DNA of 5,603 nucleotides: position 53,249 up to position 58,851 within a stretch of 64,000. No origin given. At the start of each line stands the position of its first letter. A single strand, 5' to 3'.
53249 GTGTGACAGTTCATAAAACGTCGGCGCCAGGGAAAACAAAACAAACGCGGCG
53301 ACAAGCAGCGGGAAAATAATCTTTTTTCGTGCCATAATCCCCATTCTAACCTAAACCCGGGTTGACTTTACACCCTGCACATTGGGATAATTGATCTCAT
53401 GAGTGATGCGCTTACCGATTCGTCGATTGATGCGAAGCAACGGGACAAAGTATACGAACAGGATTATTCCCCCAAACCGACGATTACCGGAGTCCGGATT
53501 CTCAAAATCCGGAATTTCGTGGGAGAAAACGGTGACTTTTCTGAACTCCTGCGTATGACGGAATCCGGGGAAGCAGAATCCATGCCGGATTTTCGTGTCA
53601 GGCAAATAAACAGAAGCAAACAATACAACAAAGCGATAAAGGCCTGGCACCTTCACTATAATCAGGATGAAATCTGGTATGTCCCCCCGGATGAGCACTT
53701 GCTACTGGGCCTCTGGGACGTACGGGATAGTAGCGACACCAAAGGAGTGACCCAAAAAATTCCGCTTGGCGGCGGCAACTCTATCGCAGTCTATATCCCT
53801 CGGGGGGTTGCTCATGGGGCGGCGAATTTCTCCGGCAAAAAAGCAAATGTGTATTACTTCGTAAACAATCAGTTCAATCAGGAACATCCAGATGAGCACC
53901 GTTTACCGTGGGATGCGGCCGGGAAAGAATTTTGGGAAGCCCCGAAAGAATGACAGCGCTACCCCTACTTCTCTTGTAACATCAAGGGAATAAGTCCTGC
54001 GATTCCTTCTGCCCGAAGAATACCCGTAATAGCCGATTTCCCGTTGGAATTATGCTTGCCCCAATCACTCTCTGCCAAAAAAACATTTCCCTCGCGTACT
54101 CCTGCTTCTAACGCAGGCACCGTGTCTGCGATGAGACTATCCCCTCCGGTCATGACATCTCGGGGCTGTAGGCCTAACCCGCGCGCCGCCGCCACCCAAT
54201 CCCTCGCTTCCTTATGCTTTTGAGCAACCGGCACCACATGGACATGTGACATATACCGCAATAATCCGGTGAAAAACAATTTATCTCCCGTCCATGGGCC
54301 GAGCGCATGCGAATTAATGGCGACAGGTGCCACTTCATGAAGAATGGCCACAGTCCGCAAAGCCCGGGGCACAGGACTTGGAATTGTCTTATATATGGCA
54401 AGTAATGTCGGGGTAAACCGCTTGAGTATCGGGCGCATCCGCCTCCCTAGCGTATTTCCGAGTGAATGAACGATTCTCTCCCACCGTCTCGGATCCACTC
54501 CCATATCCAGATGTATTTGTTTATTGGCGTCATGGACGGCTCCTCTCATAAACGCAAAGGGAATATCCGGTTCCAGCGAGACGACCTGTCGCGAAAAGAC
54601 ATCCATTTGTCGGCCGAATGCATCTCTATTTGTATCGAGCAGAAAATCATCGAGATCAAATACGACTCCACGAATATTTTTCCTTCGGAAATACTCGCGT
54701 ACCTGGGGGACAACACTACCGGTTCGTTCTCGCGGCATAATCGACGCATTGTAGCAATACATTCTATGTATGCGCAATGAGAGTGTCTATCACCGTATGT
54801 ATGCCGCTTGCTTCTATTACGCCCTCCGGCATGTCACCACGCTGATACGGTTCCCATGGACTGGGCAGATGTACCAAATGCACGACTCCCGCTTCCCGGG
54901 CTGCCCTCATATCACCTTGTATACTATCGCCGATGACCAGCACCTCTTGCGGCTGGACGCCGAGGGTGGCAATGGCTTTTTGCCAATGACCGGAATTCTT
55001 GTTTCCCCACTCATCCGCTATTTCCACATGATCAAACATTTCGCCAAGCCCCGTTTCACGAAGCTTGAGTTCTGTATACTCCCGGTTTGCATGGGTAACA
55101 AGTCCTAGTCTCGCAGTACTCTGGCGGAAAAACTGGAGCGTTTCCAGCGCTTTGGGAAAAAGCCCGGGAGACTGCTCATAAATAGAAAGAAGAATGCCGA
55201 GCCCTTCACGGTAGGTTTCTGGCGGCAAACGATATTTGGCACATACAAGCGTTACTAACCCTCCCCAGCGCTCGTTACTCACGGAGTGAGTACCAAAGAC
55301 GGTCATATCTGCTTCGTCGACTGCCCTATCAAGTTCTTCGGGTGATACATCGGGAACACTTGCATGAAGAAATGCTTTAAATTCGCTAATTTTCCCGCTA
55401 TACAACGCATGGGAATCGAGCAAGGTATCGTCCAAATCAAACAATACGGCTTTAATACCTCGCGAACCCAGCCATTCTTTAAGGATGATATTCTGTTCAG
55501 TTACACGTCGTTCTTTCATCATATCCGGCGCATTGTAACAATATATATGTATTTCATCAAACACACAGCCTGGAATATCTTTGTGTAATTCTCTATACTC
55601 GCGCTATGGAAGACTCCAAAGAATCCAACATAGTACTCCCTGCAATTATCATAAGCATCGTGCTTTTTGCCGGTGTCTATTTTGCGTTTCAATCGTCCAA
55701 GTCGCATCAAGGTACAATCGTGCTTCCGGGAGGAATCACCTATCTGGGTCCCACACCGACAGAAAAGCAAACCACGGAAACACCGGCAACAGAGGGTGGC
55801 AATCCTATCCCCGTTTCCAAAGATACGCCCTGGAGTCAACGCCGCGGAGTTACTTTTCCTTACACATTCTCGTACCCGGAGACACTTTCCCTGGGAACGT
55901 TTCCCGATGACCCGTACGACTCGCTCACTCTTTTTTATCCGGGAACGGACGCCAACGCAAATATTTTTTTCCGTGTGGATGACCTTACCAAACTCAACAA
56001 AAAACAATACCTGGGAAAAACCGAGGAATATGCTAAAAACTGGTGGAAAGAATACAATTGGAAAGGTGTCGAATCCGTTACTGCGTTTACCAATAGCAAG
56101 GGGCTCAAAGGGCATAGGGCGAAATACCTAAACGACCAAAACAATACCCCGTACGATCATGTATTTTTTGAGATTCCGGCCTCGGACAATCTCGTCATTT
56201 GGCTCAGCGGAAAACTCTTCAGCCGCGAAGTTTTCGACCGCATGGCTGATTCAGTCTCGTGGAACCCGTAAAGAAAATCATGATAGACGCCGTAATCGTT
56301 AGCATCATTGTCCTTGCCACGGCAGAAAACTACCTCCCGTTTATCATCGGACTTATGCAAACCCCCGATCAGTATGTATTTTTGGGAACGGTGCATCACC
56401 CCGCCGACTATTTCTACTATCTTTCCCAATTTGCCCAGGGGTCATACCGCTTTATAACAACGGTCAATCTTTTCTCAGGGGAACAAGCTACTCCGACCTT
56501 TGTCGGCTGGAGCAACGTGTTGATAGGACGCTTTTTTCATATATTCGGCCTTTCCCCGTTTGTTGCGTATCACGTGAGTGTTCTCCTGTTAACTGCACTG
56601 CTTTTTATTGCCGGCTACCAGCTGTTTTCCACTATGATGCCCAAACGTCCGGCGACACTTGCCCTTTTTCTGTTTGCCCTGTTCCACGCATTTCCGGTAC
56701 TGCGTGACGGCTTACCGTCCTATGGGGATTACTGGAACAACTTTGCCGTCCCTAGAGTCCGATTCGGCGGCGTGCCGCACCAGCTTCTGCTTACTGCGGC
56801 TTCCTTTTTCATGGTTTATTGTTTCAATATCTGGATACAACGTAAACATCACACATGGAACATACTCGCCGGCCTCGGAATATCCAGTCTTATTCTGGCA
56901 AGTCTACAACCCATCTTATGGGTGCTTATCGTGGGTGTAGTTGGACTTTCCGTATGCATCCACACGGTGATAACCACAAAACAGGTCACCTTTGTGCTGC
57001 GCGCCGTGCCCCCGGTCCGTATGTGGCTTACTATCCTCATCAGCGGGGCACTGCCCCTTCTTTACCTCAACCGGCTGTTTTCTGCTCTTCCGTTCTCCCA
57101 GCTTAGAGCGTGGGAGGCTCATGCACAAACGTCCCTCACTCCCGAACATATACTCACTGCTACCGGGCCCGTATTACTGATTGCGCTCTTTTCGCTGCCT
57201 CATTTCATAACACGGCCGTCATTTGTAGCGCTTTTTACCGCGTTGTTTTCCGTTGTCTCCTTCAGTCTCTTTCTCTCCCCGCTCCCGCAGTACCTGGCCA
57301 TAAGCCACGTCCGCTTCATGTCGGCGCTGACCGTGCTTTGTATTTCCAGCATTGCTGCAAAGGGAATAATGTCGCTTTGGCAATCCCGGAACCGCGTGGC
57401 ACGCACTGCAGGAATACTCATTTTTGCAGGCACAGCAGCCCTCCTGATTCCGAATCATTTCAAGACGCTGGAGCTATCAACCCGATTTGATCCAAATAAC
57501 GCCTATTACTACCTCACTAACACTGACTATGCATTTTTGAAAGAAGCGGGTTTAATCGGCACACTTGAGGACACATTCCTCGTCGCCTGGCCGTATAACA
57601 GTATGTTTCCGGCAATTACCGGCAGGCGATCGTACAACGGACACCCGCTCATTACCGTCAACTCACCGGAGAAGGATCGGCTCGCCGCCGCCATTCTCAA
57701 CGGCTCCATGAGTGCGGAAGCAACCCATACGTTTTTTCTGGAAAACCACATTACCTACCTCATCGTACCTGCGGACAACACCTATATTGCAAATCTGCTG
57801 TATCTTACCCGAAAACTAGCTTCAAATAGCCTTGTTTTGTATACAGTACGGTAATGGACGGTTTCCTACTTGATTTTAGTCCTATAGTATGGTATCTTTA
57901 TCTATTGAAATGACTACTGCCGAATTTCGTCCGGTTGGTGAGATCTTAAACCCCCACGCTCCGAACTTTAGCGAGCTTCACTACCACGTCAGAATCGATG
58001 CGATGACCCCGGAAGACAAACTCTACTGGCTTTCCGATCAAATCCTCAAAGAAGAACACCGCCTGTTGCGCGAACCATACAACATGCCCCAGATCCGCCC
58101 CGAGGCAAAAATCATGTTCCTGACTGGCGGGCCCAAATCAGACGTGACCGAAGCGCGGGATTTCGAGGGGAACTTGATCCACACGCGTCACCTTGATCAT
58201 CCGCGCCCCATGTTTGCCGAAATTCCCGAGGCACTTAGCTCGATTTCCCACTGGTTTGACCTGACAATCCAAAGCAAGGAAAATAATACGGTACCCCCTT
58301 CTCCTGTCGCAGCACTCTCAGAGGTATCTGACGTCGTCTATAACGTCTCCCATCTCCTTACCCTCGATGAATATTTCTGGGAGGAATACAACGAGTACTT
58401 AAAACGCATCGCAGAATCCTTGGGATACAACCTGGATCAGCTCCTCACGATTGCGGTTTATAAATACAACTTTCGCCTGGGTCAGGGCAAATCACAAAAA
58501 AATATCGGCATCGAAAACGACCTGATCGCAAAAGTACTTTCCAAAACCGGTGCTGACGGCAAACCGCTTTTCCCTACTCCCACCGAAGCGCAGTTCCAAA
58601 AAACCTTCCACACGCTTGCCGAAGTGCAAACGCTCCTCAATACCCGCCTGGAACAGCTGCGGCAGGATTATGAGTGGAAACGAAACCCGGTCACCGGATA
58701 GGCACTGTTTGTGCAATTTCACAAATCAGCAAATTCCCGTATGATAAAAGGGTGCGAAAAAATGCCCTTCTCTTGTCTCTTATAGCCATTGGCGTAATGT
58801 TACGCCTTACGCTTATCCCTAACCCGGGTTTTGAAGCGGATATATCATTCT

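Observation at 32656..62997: Extraordinary density of GT-C-like polytopic membrane proteins (>=11 in 30 kb) together with two DPM1-like polyprenol-P-sugar synthases: candidate multi-enzyme protein O-glycosylation system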

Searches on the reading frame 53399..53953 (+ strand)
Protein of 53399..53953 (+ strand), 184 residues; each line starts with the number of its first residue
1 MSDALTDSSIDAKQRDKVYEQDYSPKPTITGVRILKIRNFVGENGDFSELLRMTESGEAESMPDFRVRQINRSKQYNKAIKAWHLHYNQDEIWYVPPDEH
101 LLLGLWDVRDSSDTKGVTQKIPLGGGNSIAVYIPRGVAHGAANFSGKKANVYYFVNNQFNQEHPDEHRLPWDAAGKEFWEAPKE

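Call 53: search_protein_families(library=pfam, max_evalue=0.01, proteins=[window:53399-53953:+])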
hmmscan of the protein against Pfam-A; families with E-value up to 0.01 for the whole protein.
window:53399-53953:+ (184 aa): 1 family
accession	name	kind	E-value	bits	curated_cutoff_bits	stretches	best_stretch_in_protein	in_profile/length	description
PF00908.23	dTDP_sugar_isom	-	1.1e-11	45.2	27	1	28-171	3-143/168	dTDP-4-dehydrorhamnose 3,5-epimerase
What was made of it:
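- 53399..53953 (+): RmlC-like cupin (dTDP-sugar epimerase/isomerase family). PF00908 1.1e-11 (call 53).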

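Call 79: search_protein_families(library=ncbifam, max_evalue=0.01, proteins=[window:53399-53953:+])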
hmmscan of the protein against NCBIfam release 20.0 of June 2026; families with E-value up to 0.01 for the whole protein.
window:53399-53953:+ (184 aa): 1 family
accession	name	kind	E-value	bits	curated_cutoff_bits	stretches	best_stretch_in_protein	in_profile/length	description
TIGR01221.1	rmlC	equivalog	2.4e-09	37.2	155.75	1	28-172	6-146/176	dTDP-4-dehydrorhamnose 3,5-epimerase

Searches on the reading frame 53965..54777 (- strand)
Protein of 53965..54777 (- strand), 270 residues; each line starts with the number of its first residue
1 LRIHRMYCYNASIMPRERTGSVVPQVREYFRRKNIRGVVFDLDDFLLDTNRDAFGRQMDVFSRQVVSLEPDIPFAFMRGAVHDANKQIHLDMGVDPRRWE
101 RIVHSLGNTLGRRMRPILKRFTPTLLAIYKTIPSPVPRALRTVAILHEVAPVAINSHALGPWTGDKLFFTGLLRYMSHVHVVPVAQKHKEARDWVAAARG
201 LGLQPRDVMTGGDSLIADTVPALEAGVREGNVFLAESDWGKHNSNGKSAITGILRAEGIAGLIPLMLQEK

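Call 53: search_protein_families(library=pfam, max_evalue=0.01, proteins=[window:53965-54777:-])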
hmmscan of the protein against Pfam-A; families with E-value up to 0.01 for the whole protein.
window:53965-54777:- (270 aa): 2 families
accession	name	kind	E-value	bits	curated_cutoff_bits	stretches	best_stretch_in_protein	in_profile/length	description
PF00702.32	Hydrolase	-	0.0003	21.7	26.4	1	35-225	1-190/191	haloacid dehalogenase-like hydrolase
PF13419.12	HAD_2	-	0.0032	18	23.8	0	38-228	1-174/178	Haloacid dehalogenase-like hydrolase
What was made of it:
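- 53965..55564 (-): Two HAD-family hydrolases (53965-54777 and 54764-55564). Pfam Hydrolase/HAD_2 (call 53)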

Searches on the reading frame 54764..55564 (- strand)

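Call 53: search_protein_families(library=pfam, max_evalue=0.01, proteins=[window:54764-55564:-])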
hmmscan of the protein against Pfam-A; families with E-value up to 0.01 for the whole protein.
window:54764-55564:- (266 aa): 5 families
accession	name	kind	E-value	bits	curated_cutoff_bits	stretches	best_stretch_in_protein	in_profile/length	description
PF00702.32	Hydrolase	-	3.6e-20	73.6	26.4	1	37-226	1-191/191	haloacid dehalogenase-like hydrolase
PF13419.12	HAD_2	-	4.6e-19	69.6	23.8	1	40-227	1-173/178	Haloacid dehalogenase-like hydrolase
PF13242.12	Hydrolase_like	-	1.3e-06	28.7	22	1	190-227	6-43/75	HAD-hyrolase-like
PF12710.13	HAD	-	6.5e-06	27.1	27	1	40-223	1-189/189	haloacid dehalogenase-like hydrolase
PF03767.20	Acid_phosphat_B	-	0.0057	16.6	27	1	25-66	64-106/230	HAD superfamily, subfamily IIIB (Acid phosphatase)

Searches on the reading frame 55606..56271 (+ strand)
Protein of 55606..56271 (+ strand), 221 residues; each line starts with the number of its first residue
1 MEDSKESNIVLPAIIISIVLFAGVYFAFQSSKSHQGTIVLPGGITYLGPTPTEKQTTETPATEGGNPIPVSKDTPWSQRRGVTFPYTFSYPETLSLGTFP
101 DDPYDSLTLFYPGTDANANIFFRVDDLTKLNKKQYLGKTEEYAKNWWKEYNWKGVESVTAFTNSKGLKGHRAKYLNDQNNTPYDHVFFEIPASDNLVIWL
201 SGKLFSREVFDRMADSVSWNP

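Call 53: search_protein_families(library=pfam, max_evalue=0.01, proteins=[window:55606-56271:+])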
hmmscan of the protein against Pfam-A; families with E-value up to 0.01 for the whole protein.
window:55606-56271:+ (221 aa): 0 families

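Call 79: search_protein_families(library=ncbifam, max_evalue=0.01, proteins=[window:55606-56271:+])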
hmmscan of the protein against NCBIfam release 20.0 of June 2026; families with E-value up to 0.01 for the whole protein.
window:55606-56271:+ (221 aa): 0 families
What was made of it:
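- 55606..56271 (+): Single-pass membrane-anchored protein with an extracytoplasmic domain. Conserved partner gene upstream of the DY-family GT-C 56259. No family match (calls 53, 79).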

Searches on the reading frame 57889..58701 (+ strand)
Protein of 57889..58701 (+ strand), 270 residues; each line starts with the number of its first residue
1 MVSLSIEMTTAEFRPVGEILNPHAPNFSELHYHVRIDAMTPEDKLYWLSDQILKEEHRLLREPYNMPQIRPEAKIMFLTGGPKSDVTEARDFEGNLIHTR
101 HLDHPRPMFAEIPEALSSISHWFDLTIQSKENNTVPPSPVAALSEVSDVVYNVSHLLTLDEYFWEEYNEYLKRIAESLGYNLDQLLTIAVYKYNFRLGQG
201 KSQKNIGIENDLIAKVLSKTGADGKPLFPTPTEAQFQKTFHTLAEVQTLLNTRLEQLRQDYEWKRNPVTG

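Call 53: search_protein_families(library=pfam, max_evalue=0.01, proteins=[window:57889-58701:+])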
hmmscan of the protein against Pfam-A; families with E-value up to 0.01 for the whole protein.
window:57889-58701:+ (270 aa): 0 families

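Call 79: search_protein_families(library=ncbifam, max_evalue=0.01, proteins=[window:57889-58701:+])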
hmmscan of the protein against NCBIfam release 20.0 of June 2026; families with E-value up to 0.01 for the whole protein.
window:57889-58701:+ (270 aa): 0 families

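Call 89: search_solved_structures(query=window:57889-58701:+, max_evalue=1)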
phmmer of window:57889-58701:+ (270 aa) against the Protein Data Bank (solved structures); distinct sequences matched with E-value up to 1: 2.
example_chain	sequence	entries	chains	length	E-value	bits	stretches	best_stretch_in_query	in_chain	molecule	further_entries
4lmw_A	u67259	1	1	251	0.33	13.5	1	190-250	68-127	Glutathione transferase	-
6to6_A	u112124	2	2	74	0.87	12.1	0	38-74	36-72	MOR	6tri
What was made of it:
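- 57889..58701 (+): Soluble protein of unknown function, the most conserved gene of the block. No Pfam, NCBIfam or PDB match (calls 53, 79, 89).
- Tried and rejected: PDB and family searches for the highly conserved 57889 and 55606 proteins gave nothing (calls 53, 79, 89).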
